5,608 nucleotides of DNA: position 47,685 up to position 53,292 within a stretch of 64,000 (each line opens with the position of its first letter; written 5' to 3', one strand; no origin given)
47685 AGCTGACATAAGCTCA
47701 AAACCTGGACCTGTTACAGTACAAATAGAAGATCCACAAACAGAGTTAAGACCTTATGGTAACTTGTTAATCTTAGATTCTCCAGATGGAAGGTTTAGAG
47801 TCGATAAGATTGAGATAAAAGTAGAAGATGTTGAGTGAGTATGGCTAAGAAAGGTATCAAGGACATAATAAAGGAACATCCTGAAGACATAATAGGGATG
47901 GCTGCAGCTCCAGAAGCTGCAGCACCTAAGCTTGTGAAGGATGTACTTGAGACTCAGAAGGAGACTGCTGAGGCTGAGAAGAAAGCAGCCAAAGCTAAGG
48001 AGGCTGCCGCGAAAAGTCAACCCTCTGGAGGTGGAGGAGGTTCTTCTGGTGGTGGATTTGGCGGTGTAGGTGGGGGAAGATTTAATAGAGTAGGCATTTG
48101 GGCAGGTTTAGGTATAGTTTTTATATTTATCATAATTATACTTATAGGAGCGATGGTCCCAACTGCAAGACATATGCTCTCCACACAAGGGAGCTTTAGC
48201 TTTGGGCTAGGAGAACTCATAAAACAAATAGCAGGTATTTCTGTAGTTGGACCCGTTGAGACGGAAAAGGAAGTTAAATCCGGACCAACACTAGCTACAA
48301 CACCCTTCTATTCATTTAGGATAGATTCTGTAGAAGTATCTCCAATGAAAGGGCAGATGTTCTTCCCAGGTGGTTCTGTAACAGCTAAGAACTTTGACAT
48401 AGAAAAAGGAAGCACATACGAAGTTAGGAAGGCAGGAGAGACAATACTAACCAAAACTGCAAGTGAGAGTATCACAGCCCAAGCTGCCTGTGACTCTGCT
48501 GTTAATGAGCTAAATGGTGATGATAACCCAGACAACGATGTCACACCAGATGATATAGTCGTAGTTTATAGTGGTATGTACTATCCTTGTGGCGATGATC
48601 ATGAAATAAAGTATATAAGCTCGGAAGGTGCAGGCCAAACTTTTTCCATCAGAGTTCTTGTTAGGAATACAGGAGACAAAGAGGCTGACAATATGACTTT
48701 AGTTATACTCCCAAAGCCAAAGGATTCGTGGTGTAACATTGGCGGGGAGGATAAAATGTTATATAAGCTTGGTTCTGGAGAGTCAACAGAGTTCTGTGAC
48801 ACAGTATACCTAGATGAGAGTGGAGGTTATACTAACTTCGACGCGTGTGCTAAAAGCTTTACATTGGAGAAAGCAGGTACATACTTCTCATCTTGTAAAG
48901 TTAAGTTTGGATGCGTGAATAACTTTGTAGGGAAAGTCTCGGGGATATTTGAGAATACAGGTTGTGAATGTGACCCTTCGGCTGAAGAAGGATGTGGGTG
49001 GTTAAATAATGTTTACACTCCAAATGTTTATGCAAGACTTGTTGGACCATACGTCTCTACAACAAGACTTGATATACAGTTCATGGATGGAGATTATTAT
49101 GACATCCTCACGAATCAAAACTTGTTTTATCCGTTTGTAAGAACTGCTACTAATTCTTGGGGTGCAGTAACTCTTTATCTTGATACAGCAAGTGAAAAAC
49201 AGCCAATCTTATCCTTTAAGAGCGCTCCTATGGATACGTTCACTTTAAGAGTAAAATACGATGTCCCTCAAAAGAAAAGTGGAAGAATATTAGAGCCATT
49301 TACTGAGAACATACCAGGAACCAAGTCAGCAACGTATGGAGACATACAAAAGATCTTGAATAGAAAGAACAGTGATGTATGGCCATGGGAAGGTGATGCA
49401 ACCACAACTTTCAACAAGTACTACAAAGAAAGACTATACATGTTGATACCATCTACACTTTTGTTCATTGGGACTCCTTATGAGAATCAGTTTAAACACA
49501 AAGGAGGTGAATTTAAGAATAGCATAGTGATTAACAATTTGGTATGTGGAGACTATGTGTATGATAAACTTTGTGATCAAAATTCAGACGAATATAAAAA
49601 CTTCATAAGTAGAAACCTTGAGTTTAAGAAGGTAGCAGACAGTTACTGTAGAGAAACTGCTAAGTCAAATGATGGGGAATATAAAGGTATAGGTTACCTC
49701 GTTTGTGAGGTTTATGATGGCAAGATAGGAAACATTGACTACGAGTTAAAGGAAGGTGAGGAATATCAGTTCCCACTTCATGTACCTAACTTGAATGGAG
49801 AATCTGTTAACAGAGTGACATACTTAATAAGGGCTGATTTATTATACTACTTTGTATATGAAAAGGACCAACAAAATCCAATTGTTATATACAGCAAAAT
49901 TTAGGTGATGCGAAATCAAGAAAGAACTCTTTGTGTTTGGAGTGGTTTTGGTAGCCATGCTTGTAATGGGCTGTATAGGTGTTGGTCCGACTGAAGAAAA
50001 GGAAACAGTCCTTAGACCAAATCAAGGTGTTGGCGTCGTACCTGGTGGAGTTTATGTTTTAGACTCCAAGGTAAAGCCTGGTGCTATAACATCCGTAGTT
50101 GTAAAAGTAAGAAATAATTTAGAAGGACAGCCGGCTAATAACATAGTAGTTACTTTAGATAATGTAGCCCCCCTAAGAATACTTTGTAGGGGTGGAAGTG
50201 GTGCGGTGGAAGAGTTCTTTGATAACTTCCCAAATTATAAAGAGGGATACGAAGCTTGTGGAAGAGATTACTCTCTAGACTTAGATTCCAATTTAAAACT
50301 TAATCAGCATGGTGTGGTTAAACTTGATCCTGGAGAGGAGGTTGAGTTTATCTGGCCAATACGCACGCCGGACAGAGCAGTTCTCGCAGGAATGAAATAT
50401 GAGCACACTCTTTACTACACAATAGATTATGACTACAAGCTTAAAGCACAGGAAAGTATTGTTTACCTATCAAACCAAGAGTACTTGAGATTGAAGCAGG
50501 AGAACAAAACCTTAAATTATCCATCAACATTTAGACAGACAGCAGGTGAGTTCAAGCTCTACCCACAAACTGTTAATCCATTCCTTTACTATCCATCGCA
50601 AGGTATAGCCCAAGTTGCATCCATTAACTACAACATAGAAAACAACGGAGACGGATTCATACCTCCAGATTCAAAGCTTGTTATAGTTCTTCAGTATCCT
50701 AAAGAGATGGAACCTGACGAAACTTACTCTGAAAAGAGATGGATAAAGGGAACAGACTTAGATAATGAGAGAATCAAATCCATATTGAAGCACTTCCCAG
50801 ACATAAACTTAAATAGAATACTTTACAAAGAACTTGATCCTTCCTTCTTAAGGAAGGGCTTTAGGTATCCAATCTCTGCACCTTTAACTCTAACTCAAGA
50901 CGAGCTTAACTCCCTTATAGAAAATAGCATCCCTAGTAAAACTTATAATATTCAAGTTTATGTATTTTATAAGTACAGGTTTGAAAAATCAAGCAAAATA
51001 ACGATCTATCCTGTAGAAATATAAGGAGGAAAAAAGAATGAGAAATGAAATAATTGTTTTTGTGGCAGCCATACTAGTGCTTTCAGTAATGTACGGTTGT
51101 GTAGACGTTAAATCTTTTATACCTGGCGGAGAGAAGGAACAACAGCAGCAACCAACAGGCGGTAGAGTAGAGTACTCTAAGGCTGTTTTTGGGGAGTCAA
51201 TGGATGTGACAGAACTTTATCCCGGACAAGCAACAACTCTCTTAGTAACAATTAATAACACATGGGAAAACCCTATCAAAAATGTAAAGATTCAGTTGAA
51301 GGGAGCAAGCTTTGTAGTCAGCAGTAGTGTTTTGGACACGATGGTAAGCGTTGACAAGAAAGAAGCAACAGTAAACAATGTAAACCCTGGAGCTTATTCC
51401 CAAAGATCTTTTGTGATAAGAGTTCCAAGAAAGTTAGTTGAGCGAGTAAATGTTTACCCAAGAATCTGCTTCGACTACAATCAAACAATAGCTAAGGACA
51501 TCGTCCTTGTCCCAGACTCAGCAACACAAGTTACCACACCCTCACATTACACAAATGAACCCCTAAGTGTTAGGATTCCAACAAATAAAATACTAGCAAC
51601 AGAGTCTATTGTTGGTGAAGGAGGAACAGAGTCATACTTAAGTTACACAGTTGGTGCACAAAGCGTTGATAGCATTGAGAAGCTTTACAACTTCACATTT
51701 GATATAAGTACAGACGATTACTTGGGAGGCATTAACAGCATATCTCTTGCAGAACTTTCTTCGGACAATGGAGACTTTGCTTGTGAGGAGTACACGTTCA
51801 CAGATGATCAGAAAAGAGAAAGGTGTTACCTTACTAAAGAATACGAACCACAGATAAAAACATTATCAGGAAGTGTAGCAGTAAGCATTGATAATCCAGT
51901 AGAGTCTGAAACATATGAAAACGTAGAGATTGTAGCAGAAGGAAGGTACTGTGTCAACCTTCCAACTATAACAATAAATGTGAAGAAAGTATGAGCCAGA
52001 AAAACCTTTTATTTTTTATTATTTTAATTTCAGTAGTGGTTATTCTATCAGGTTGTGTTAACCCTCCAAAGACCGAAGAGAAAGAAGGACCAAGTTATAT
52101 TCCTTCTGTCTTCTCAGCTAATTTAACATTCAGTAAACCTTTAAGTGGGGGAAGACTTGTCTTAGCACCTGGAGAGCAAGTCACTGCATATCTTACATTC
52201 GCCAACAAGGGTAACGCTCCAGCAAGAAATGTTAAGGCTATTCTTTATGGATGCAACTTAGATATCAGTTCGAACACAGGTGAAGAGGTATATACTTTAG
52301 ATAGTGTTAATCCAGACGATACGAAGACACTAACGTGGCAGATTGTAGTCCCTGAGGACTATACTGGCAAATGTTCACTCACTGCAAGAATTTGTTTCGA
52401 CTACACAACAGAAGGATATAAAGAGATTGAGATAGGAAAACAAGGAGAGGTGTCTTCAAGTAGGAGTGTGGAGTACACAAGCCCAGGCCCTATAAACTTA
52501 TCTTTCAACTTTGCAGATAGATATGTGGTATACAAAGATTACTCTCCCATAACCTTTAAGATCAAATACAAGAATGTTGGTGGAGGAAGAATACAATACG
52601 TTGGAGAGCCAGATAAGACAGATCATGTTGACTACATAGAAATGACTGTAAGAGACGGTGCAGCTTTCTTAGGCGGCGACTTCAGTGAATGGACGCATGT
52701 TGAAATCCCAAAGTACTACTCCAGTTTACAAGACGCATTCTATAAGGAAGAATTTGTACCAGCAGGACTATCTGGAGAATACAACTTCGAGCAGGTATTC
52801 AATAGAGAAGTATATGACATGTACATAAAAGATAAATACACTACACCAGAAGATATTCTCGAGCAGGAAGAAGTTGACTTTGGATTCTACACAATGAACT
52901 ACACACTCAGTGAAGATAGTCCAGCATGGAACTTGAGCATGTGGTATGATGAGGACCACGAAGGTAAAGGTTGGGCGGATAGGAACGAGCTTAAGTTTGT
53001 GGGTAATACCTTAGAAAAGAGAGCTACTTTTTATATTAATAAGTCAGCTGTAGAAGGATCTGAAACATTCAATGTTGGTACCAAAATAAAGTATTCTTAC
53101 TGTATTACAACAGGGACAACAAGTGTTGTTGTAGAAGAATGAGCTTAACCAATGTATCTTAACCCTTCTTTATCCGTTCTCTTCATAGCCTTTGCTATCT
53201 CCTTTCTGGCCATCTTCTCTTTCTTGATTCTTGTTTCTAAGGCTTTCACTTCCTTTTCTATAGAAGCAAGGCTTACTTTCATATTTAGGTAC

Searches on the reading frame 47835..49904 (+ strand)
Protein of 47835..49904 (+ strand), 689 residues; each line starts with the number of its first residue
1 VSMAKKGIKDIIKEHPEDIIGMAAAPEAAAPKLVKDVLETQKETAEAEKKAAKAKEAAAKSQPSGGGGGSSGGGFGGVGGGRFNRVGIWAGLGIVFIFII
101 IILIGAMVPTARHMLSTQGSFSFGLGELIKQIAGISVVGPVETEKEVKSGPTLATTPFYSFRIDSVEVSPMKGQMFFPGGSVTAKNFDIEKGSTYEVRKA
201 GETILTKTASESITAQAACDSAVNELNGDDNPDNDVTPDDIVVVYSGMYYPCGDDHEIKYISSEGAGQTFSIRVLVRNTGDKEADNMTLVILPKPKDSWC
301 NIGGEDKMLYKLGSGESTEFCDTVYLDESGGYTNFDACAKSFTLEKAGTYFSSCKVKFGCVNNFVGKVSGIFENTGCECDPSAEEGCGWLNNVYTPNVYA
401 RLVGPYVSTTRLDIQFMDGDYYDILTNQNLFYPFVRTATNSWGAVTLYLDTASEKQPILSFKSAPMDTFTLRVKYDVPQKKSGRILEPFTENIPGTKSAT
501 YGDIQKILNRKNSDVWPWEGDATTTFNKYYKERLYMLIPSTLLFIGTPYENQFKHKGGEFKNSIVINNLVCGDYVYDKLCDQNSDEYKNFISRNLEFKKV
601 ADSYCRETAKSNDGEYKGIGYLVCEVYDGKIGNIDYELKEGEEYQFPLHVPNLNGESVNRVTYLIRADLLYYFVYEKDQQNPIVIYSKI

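Call 14: search_protein_families(library=pfam, proteins=[window:47835-49904:+], max_evalue=0.01)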
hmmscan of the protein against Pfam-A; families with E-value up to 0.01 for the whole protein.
window:47835-49904:+ (689 aa): 1 family
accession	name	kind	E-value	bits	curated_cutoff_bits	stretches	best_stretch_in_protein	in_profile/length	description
PF07172.16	GRP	-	0.0033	18.5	30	1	42-91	25-74/90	Glycine rich protein family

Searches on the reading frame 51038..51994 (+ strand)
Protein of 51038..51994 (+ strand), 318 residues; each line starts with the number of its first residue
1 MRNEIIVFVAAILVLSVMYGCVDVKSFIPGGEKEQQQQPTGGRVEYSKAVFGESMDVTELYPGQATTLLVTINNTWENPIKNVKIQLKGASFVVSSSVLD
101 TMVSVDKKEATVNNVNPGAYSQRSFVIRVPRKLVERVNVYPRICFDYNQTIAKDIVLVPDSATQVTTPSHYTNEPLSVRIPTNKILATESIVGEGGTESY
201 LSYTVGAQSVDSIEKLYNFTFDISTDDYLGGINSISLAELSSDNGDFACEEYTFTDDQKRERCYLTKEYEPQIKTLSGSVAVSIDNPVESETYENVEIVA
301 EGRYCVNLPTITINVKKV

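Call 14: search_protein_families(library=pfam, proteins=[window:51038-51994:+], max_evalue=0.01)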
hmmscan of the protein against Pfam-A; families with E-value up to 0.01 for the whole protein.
window:51038-51994:+ (318 aa): 1 family
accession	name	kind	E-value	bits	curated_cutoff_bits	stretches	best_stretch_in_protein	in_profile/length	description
PF02752.27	Arrestin_C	-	0.0046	17.7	27.7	1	54-147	10-107/137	Arrestin (or S-antigen), C-terminal domain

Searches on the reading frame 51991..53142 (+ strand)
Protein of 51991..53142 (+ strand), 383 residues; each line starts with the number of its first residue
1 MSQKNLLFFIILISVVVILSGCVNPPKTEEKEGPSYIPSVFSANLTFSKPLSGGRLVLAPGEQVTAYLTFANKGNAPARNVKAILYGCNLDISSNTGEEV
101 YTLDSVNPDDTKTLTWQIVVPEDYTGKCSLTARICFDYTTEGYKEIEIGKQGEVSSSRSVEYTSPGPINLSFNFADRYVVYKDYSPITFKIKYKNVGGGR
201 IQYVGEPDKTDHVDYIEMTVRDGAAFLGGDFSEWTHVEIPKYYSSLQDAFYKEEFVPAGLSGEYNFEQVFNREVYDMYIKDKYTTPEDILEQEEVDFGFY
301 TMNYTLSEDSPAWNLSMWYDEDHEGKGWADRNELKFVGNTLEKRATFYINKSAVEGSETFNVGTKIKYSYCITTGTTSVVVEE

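Call 14: search_protein_families(library=pfam, proteins=[window:51991-53142:+], max_evalue=0.01)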
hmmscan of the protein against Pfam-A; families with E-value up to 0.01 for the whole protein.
window:51991-53142:+ (383 aa): 1 family
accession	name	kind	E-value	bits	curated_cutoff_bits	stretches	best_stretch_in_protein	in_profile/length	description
PF10633.15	NPCBM_assoc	-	3.5e-05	24.3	24.4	0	59-82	2-25/78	NPCBM-associated, NEW3 domain of alpha-galactosidase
